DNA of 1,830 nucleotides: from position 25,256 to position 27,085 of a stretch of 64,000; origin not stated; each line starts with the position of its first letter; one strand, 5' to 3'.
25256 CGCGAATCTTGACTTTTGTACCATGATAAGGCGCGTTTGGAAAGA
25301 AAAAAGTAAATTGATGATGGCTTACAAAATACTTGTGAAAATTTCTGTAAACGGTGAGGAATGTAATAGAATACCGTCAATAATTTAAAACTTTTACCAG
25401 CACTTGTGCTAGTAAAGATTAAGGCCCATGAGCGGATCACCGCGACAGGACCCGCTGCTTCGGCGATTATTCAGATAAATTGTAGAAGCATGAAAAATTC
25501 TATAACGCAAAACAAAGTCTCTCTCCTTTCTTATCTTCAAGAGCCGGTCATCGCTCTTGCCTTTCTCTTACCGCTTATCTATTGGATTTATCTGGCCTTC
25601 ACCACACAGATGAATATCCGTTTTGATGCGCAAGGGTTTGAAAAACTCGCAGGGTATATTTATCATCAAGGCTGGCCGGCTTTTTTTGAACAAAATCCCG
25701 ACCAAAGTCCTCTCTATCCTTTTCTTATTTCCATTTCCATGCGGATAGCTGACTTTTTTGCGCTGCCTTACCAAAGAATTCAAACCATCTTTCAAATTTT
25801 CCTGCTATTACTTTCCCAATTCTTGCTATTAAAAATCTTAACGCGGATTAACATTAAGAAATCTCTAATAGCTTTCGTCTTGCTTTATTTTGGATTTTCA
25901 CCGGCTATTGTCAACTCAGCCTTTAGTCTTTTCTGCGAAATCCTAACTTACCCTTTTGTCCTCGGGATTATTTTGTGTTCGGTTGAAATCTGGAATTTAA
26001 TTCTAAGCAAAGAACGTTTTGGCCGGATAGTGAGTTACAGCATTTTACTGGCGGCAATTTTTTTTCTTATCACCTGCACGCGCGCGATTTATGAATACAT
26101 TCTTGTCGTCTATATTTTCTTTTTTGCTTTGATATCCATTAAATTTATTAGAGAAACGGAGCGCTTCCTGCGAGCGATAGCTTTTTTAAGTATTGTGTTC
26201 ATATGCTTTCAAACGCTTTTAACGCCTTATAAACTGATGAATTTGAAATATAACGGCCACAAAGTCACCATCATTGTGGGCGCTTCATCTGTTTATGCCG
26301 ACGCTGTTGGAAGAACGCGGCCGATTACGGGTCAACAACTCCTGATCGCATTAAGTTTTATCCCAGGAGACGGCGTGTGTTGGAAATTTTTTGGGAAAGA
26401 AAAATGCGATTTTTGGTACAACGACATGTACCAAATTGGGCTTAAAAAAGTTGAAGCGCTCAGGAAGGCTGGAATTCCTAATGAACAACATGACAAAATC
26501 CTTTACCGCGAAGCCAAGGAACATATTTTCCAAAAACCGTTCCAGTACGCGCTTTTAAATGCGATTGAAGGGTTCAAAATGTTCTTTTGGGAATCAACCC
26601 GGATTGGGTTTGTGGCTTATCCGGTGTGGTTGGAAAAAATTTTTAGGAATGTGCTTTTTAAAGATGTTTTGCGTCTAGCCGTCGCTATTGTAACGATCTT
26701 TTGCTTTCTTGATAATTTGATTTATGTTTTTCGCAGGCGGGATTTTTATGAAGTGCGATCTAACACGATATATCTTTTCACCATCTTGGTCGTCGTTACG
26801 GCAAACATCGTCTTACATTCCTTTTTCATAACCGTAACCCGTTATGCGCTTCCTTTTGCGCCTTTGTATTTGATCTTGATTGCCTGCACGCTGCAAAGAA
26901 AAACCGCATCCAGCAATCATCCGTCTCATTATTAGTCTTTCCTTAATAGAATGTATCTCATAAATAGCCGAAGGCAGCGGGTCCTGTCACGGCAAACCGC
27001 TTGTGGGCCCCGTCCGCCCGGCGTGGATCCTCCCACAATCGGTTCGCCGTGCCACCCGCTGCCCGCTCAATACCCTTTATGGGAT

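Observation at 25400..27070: GT-C paralog enclosed by inverted copies of a GC-rich 26-nt element and followed by a 100-nt GC-rich multi-stem hairpin; the element family also marks the first paralog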

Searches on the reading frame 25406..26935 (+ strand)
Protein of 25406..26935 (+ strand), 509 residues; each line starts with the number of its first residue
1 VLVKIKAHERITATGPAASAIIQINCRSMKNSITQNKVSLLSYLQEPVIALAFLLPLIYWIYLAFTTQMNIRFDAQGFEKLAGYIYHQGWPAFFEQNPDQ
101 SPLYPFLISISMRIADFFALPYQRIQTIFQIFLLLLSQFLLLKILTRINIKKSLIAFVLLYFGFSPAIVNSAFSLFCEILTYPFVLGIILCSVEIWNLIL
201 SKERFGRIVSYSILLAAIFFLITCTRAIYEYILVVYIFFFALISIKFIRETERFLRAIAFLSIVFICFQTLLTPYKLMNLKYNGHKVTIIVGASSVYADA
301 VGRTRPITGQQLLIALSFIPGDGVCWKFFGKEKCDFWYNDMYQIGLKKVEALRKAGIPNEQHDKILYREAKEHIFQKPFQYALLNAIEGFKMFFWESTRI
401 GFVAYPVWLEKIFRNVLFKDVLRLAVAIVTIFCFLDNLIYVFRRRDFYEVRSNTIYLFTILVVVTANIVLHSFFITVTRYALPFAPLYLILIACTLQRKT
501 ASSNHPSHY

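Call 14: search_protein_families(library=pfam, proteins=[window:25490-26935:+], max_evalue=0.01)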
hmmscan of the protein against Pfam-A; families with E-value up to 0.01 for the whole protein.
window:25490-26935:+ (481 aa): 0 families

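Call 15: find_homologous_proteins(query=window:25490-26935:+)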
Query window:25490-26935:+ (481 aa): 164 proteins with E <= 0.001 among 8000 candidates; the best 120 are listed.
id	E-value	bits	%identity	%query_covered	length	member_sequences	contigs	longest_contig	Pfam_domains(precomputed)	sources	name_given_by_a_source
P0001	0.0e+0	1061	100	100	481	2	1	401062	-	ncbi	-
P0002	1.8e-138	481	50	95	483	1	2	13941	-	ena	-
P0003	1.1e-128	448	49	95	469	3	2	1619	-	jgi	-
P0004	1.1e-126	442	46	94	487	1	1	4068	-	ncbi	-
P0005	1.5e-126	441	45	97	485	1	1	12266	-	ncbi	-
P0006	6.6e-120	419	45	95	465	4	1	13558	-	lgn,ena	-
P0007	4.9e-114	400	45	89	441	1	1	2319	-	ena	-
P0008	6.3e-113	396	44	93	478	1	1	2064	-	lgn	-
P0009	1.7e-112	395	43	97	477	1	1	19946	-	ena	-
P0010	8.7e-111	389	43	96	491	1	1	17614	-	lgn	-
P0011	1.7e-110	388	42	95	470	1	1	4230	-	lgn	-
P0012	1.6e-106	375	42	95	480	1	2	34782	-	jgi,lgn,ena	-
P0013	5.0e-106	374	42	94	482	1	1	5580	-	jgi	-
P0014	9.3e-106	373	42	94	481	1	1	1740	-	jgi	-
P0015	3.5e-104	368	44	94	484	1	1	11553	-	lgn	-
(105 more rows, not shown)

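Call 17: find_encoding_contigs(protein=P0001, flank=10000, max_places=4)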
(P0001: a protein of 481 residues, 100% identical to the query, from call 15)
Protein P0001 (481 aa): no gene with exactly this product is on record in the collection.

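Call 22: find_related_loci(query=A1, collection=metagenome_contigs, flank=3000)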
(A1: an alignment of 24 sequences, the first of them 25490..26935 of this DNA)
Query A1 (481 aa) in metagenome_contigs; peptide patterns used: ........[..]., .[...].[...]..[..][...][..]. (x = any residue, [..] = any of these).
144 stretches matched a pattern; 113 encode a relative of the query (tblastn E <= 1e-3); the best 80 are kept; 80 distinct loci.
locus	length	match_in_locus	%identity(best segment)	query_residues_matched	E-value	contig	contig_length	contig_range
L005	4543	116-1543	48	1-470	3e-138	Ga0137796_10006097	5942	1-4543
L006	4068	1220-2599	46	17-470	3e-125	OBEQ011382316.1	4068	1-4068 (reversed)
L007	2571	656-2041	42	14-470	2e-117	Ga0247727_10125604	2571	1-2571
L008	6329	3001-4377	41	17-470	5e-108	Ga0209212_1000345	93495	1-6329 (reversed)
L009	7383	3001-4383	41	16-470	2e-105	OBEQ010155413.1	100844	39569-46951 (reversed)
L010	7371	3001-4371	42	20-470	2e-104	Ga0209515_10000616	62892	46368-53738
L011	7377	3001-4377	42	16-470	2e-104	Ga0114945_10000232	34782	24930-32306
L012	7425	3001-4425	40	2-470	4e-104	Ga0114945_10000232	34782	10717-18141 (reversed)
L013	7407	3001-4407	39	15-470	1e-98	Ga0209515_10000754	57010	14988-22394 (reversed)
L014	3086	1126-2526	39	18-470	8e-99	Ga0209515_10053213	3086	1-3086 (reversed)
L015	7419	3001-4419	39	1-470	1e-95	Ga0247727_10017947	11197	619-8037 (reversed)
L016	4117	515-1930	38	3-470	8e-96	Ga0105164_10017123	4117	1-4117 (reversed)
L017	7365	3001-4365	36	1-472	1e-93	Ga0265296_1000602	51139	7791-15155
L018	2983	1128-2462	38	25-472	4e-96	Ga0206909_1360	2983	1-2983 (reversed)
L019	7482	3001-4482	37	3-477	3e-93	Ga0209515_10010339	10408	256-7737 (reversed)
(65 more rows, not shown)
